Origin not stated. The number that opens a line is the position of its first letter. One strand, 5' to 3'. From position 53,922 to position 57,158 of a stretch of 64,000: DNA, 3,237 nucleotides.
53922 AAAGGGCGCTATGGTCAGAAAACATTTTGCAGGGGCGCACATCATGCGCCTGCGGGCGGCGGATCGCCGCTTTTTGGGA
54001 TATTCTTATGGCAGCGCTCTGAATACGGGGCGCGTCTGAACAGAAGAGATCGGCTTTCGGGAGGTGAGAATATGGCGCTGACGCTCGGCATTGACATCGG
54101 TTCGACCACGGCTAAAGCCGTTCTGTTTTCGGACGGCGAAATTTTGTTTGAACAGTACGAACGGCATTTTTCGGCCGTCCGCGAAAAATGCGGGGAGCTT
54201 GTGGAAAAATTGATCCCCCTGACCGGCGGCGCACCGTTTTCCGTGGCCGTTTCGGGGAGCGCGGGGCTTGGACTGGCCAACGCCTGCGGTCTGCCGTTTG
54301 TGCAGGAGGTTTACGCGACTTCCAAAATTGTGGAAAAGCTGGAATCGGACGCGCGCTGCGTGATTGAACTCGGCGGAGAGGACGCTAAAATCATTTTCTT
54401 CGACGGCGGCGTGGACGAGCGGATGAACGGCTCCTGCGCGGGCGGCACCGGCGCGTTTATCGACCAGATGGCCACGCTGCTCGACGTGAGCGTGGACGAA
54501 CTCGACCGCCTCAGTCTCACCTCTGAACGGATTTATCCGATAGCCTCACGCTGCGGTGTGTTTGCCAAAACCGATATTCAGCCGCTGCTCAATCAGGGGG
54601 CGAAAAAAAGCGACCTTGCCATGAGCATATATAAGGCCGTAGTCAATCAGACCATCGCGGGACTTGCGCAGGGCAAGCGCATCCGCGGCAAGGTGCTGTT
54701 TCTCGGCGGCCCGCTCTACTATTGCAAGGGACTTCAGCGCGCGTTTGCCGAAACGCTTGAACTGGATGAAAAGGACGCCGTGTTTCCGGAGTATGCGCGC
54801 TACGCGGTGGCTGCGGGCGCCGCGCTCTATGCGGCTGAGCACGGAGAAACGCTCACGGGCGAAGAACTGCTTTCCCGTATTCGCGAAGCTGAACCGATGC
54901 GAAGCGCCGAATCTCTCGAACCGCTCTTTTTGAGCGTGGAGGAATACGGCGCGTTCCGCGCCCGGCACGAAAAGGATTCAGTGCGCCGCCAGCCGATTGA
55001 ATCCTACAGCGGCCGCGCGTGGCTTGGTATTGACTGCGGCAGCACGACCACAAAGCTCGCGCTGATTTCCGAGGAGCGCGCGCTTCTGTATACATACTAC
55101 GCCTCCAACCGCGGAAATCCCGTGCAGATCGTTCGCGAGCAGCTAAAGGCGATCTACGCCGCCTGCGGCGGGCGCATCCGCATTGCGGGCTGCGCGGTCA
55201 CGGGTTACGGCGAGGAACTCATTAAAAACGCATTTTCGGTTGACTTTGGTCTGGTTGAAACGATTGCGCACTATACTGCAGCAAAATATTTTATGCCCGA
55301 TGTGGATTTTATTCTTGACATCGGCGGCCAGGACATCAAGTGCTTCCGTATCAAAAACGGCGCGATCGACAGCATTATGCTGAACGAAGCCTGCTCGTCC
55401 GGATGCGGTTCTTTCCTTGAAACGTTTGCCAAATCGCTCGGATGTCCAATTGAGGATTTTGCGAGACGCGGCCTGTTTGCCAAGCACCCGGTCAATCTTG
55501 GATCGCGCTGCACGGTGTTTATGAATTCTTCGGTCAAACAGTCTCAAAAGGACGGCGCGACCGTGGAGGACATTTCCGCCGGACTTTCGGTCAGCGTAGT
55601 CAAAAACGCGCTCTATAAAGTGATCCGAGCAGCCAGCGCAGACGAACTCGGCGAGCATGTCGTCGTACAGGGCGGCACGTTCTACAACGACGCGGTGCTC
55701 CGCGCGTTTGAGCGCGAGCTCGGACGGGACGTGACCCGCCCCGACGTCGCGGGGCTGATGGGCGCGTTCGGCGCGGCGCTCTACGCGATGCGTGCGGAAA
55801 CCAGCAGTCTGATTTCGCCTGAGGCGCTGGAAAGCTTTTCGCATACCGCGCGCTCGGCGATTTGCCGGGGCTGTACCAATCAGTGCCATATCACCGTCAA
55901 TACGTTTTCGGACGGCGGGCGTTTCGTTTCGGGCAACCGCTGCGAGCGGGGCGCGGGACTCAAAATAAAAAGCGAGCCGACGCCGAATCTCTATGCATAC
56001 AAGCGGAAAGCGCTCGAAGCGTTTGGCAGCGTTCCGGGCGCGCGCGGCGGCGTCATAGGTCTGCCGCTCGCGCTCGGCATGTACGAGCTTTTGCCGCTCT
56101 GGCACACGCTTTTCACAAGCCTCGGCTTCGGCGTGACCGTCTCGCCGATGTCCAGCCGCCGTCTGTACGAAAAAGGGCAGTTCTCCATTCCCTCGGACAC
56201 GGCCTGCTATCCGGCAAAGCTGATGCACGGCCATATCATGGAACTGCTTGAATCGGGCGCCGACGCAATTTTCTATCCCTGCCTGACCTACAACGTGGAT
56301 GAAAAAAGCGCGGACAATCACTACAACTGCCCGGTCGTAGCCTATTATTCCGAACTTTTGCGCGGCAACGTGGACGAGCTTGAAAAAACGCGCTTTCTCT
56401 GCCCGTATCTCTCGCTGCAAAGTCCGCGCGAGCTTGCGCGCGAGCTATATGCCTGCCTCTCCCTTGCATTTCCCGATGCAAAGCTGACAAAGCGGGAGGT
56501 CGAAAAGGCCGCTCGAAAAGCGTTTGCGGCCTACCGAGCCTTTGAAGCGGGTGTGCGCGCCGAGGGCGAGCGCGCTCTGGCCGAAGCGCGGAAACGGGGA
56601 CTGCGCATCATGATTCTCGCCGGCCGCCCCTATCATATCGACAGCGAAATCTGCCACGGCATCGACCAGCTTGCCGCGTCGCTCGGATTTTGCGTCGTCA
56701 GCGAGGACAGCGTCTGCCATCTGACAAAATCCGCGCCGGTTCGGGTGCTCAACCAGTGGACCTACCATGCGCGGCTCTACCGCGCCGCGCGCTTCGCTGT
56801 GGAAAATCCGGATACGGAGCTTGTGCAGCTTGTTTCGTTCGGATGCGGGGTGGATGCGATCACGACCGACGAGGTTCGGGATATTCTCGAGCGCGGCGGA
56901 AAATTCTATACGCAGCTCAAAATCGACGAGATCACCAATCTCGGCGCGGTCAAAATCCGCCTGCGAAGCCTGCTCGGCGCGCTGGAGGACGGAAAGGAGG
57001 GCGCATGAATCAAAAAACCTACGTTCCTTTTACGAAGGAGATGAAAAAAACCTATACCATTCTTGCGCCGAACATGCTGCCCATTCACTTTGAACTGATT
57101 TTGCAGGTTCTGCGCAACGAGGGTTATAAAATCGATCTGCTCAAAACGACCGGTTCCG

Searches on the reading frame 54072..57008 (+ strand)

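Call 28: search_protein_families(library=pfam, proteins=[window:54072-57008:+])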
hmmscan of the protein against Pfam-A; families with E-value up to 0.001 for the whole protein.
window:54072-57008:+ (978 aa): 2 families
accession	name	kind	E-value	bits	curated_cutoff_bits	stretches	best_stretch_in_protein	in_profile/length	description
PF09989.15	DUF2229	-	9.5e-71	238.3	29.4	1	662-881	2-218/218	CoA enzyme activase uncharacterised domain (DUF2229)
PF01869.26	BcrAD_BadFG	-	3.1e-63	214.3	31.5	2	318-572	1-271/271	BadF/BadG/BcrA/BcrD ATPase family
